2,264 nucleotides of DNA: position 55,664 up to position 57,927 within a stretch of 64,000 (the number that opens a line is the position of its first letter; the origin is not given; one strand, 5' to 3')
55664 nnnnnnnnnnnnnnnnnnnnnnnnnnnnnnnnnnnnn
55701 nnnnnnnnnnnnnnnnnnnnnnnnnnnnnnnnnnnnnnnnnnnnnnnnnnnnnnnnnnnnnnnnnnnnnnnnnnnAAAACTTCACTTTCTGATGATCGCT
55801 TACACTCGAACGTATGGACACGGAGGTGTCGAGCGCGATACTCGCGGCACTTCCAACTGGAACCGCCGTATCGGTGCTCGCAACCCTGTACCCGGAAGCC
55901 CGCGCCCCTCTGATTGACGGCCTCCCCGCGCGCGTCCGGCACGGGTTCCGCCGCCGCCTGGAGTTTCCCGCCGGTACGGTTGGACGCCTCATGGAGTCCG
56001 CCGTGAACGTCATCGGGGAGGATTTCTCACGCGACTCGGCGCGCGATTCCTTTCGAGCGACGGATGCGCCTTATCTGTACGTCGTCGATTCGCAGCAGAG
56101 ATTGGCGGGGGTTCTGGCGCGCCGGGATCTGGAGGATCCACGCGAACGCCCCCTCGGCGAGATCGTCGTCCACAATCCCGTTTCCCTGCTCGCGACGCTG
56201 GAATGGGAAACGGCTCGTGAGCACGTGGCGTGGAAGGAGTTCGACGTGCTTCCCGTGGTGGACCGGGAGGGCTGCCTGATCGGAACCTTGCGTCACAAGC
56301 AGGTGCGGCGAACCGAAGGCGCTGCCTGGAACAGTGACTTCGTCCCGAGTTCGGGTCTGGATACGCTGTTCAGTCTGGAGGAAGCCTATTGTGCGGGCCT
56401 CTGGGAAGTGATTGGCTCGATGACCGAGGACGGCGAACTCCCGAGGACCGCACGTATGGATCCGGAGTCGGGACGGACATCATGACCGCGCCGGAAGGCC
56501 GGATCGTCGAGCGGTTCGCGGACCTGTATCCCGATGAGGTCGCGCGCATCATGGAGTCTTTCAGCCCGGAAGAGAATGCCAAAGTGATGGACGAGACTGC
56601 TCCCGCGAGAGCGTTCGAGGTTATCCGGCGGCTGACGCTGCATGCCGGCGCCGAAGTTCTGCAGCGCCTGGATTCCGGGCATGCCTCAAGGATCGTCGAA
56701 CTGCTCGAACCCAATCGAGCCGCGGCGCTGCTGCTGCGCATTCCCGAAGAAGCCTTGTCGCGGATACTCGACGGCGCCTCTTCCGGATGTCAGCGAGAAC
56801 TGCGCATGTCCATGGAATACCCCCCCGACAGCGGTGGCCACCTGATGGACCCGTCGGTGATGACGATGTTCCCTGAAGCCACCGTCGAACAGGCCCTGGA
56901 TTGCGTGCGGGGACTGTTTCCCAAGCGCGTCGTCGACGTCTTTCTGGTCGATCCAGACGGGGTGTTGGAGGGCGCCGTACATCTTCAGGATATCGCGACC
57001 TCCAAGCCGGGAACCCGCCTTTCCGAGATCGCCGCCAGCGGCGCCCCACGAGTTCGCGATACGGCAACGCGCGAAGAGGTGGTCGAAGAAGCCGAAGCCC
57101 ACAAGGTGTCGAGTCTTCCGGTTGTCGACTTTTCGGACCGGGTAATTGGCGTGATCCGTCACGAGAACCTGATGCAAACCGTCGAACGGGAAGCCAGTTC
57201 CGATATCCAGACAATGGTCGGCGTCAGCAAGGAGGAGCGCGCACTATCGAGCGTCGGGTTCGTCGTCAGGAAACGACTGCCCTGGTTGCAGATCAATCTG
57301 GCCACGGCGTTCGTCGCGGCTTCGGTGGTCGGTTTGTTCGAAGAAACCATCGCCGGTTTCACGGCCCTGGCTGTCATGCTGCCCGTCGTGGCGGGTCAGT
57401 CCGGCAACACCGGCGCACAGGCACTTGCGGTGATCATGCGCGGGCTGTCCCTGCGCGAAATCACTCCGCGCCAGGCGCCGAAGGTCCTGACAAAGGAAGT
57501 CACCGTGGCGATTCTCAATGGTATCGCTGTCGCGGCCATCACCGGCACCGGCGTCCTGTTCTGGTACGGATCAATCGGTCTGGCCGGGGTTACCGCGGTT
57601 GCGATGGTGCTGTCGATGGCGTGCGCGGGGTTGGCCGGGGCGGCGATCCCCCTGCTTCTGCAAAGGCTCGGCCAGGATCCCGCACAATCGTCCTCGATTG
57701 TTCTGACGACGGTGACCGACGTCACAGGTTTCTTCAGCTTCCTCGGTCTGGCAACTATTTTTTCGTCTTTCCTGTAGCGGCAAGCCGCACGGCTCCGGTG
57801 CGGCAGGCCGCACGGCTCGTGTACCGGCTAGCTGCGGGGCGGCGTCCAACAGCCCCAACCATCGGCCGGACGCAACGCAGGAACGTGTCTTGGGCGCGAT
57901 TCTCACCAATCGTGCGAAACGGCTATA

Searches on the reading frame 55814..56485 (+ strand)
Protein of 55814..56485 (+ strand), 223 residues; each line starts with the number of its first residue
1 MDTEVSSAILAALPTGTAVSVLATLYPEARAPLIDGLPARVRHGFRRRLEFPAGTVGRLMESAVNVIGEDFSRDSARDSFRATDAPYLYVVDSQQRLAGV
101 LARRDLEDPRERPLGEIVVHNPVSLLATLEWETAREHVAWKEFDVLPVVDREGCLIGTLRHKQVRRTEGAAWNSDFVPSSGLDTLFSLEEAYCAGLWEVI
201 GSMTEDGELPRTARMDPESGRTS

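Call 5: search_protein_families(library=pfam, proteins=[window:55814-56485:+], max_evalue=0.01)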
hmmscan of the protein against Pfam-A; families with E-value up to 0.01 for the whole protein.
window:55814-56485:+ (223 aa): 2 families
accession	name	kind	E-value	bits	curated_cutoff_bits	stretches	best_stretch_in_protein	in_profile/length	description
PF00571.33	CBS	-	3.6e-07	30.8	24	0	56-106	1-51/57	CBS domain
PF03448.22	MgtE_N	-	0.0076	17.2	25.9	0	1-49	37-85/102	MgtE intracellular N domain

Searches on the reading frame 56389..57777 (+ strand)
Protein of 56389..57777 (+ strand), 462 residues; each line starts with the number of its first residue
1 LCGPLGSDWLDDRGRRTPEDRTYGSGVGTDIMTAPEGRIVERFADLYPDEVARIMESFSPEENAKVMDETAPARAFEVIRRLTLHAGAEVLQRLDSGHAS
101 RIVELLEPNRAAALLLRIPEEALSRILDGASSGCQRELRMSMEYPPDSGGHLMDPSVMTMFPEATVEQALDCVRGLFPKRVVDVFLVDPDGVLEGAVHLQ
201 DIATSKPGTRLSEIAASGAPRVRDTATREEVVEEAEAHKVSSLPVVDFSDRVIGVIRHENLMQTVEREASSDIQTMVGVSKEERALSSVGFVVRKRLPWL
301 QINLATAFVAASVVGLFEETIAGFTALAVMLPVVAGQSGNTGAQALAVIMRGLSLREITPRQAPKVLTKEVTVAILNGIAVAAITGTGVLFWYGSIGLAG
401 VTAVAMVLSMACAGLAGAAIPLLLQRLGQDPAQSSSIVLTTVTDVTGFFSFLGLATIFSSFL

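Call 5: search_protein_families(library=pfam, proteins=[window:56389-57777:+], max_evalue=0.01)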
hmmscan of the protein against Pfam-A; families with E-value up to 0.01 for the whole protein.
window:56389-57777:+ (462 aa): 4 families
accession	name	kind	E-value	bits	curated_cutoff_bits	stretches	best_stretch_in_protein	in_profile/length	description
PF01769.21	MgtE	-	4.1e-31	108.3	27.6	1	331-454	1-125/125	Divalent cation transporter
PF03448.22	MgtE_N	-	2.6e-13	50.8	25.9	1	47-147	2-102/102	MgtE intracellular N domain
PF00571.33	CBS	-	1.2e-10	41.9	24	2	214-263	4-53/57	CBS domain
PF14841.11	FliG_M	-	0.00037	21.1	25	0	88-118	17-47/76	FliG middle domain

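Call 15: find_encoding_contigs(protein=window:56389-57777:+, flank=10000, max_places=10)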
Protein window:56389-57777:+ (462 aa): no gene with exactly this product is on record in the collection.
